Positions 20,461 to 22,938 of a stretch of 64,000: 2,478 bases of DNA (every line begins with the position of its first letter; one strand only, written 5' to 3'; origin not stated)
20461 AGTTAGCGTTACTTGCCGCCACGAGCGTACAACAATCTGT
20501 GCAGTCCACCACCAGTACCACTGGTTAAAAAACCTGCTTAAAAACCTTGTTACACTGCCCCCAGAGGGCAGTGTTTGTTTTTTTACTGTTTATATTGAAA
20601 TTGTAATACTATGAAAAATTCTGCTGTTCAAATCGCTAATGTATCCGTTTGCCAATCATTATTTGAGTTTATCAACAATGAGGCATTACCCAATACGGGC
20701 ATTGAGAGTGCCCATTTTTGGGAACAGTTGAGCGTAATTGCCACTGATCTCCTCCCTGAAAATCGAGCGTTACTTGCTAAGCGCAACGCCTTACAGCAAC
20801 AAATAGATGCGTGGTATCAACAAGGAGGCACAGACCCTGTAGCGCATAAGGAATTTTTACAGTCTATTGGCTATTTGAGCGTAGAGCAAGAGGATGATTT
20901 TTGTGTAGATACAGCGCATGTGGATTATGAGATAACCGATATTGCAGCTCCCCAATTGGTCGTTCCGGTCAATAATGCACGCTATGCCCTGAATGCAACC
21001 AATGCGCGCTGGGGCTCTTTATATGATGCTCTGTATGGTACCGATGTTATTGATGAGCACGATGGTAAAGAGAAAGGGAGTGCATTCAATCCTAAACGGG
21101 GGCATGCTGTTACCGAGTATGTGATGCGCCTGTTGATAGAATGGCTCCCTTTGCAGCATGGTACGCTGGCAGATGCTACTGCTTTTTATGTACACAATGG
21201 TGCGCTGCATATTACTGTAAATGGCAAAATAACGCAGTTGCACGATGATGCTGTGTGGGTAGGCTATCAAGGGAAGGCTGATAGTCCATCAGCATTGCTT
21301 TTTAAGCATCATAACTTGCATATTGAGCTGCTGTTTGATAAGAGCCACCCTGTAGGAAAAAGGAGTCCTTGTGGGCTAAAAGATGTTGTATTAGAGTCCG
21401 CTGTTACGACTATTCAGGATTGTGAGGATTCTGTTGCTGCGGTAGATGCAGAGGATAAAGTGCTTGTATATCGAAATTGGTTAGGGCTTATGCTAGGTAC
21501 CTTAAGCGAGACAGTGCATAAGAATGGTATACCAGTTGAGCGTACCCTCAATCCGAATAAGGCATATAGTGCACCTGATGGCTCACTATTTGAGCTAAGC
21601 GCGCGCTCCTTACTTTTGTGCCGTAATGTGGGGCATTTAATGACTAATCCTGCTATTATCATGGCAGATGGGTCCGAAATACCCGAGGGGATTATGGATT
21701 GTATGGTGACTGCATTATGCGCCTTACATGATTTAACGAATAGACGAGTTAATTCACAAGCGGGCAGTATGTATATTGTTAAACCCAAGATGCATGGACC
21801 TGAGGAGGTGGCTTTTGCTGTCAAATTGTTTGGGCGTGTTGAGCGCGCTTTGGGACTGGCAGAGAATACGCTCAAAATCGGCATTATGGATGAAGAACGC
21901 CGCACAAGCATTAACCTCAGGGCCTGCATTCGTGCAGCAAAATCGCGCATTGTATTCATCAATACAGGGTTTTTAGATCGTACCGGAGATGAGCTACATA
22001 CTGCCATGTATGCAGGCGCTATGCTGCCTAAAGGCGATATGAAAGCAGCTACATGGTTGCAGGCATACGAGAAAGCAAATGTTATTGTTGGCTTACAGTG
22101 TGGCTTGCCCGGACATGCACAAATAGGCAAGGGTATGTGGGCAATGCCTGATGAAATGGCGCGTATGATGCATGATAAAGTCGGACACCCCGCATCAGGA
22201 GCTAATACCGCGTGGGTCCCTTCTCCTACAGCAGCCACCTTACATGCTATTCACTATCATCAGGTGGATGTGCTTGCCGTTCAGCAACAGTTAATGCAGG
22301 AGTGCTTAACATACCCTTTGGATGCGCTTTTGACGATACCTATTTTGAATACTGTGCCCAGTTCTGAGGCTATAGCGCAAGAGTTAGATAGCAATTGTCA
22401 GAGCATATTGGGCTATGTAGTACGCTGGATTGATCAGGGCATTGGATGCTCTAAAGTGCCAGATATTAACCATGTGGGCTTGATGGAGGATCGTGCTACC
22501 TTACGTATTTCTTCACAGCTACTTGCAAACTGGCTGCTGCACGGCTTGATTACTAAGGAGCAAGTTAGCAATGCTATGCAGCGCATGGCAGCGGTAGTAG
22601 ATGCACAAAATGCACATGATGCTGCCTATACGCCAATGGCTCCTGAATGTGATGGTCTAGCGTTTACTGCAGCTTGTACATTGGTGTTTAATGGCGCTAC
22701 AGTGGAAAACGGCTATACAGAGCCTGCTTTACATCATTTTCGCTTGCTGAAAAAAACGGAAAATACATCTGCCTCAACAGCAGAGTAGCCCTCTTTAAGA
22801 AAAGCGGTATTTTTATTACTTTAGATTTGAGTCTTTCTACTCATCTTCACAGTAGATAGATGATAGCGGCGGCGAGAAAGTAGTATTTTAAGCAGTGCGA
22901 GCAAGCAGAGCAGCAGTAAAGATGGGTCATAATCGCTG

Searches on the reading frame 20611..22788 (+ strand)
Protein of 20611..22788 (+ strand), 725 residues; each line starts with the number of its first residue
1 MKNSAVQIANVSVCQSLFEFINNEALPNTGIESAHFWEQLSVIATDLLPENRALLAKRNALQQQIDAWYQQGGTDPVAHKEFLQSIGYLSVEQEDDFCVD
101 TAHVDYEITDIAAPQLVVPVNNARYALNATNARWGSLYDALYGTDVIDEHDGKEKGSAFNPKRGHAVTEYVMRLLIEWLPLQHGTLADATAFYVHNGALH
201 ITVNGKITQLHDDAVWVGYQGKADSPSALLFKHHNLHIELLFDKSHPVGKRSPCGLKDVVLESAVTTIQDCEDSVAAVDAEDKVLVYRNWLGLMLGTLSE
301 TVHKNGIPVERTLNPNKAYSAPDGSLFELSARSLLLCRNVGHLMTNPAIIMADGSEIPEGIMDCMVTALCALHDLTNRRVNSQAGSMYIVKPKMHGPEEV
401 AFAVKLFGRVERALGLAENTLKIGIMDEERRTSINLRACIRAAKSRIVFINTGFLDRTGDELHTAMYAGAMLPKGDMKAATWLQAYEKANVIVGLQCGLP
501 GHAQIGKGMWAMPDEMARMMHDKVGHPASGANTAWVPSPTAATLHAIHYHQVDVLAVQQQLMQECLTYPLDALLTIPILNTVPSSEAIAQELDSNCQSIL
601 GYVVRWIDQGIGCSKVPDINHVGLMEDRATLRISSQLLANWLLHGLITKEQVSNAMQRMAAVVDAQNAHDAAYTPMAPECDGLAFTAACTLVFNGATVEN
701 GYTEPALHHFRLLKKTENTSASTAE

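Call 11: search_protein_families(library=ncbifam, proteins=[window:20611-22788:+], max_evalue=0.00001)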
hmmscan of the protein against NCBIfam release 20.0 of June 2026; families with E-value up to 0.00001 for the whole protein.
window:20611-22788:+ (725 aa): 4 families
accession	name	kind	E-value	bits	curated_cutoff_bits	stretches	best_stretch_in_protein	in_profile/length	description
NF002825.0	PRK02999.1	equivalog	0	1122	565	1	4-718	3-724/726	malate synthase G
TIGR01345.1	malate_syn_G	equivalog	0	1030.7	989.15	1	6-716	3-719/721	malate synthase G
NF006511.0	PRK08951.1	subfamily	9.4e-15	55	173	1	168-329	38-184/190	malate synthase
TIGR01344.1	malate_syn_A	equivalog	2.6e-10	39.2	594.5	1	326-656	131-456/511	malate synthase A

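Call 12: search_protein_families(library=pfam, proteins=[window:20611-22788:+], max_evalue=0.00001)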
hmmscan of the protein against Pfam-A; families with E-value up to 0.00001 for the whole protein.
window:20611-22788:+ (725 aa): 4 families
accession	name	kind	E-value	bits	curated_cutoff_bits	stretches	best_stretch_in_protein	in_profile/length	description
PF01274.28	MS_TIM-barrel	-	4.2e-61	206.5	26.4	1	335-563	2-232/248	Malate synthase, TIM barrel domain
PF20659.2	MS_C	-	8.4e-23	81.5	23.1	1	587-688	2-93/118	Malate synthase, C-terminal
PF20658.2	MSG_insertion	-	7.2e-18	65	24.8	1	159-233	1-76/76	Malate synthase G, alpha-beta insertion domain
PF20656.2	MS_N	-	3e-10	39.9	23.5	1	19-68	4-53/64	Malate synthase, N-terminal domain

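Call 15: find_encoding_contigs(protein=window:20611-22788:+, flank=10000, max_places=10)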
Protein window:20611-22788:+ (725 aa): no gene with exactly this product is on record in the collection.

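Call 28: find_homologous_proteins(query=window:20611-22788:+, max_evalue=1e-50)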
Query window:20611-22788:+ (725 aa): 8000 proteins with E <= 1e-50 among 8000 candidates; the best 120 are listed.
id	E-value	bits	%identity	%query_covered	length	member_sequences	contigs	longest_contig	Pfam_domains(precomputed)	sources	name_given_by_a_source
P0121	0.0e+0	1636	98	100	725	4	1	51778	PF20656.3,PF20659.3,PF20658.3,PF01274.29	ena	-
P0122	4.1e-287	972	61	98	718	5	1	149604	PF20656.3,PF20659.3,PF20658.3,PF01274.29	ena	-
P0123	3.5e-284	963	61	99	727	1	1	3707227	PF20656.3,PF20659.3,PF20658.3,PF01274.29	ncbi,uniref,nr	ncbi:malate synthase G [Nitratireductor sp.]|uniref:malate synthase G n=1 Tax=Nitratireductor sp. Ta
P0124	7.3e-284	961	60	99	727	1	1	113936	PF20656.3,PF20659.3,PF20658.3,PF01274.29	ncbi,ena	-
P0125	1.4e-283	960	61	99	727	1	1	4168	PF20656.3,PF20659.3,PF20658.3,PF01274.29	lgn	-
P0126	2.2e-283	960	60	99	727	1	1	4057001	PF20656.3,PF20659.3,PF20658.3,PF01274.29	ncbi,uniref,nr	ncbi:malate synthase [Nitratireductor aquibiodomus]|uniref:Malate synthase G n=1 Tax=Nitratireductor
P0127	3.3e-283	959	60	99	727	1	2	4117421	PF20656.3,PF20659.3,PF20658.3,PF01274.29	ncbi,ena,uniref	ncbi:MAG: malate synthase G [Nitratireductor rhodophyticola]|uniref:malate synthase G n=1 Tax=Nitrat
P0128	3.3e-283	959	61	99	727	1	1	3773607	PF20656.3,PF20659.3,PF20658.3,PF01274.29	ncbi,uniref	ncbi:malate synthase G [Nitratireductor sp. L15S-10]|uniref:malate synthase G n=1 Tax=Nitratireducto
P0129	3.8e-283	959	60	99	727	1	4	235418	PF20656.3,PF20659.3,PF20658.3,PF01274.29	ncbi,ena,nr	ncbi:MAG: malate synthase G [Nitratireductor sp.]|nr:malate synthase G [Nitratireductor sp.]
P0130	5.8e-283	958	60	99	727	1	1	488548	PF20656.3,PF20659.3,PF20658.3,PF01274.29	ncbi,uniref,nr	ncbi:malate synthase G [Nitratireductor sp. B36]|uniref:malate synthase G n=1 Tax=Nitratireductor sp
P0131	6.4e-283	958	60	99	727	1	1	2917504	PF20656.3,PF20659.3,PF20658.3,PF01274.29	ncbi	ncbi:malate synthase G [Nitratireductor sp. ac15]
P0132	1.2e-282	957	60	99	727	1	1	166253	PF20656.3,PF20659.3,PF20658.3,PF01274.29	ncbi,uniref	ncbi:malate synthase G [Nitratireductor rhodophyticola]|uniref:malate synthase G n=1 Tax=Nitratiredu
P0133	1.8e-282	957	60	99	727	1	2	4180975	PF20656.3,PF20659.3,PF20658.3,PF01274.29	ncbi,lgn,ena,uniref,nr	ncbi:malate synthase G [Nitratireductor rhodophyticola]|uniref:malate synthase G n=1 Tax=Nitratiredu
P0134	2.5e-282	956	60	99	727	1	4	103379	PF20656.3,PF20659.3,PF20658.3,PF01274.29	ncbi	-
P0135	2.5e-282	956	60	99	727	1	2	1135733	PF20656.3,PF20659.3,PF20658.3,PF01274.29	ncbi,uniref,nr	ncbi:malate synthase G [Nitratireductor sp. L1-7-SE]|uniref:Malate synthase G n=1 Tax=Nitratireducto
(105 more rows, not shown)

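Call 30: find_encoding_contigs(protein=P0121, flank=10000, max_places=10)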
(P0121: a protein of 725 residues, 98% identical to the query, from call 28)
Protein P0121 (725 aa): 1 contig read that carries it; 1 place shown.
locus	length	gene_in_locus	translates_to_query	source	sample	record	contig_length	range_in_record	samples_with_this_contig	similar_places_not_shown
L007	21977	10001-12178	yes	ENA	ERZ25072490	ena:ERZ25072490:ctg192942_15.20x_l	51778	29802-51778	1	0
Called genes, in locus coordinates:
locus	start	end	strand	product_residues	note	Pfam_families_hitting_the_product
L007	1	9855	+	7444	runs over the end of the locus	PF14172:DUF4309 (faint), PF17803:Cadherin_4 (faint), PF17963:Big_9 (faint), PF00028:Cadherin (weak), PF24684:Vgb_lyase, PF01436:NHL (weak), PF25021:TEN_NHL, PF01436:NHL (weak), +5 more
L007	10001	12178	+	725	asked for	PF20656:MS_N, PF20658:MSG_insertion, PF01274:MS_TIM-barrel, PF20659:MS_C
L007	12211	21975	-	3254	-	?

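Call 51: list_cluster_members(proteins=[P0121])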
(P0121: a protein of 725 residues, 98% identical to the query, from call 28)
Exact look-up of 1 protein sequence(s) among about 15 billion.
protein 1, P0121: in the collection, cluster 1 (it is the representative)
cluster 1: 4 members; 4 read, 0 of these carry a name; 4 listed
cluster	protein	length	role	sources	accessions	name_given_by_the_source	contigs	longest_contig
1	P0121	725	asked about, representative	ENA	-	-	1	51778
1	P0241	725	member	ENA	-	-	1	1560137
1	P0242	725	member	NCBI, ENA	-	-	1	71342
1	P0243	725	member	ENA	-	-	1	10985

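Call 53: find_encoding_contigs(protein=P0241, flank=10000, max_places=5)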
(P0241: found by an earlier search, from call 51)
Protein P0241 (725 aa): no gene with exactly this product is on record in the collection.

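Call 54: find_encoding_contigs(protein=P0242, flank=10000, max_places=5)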
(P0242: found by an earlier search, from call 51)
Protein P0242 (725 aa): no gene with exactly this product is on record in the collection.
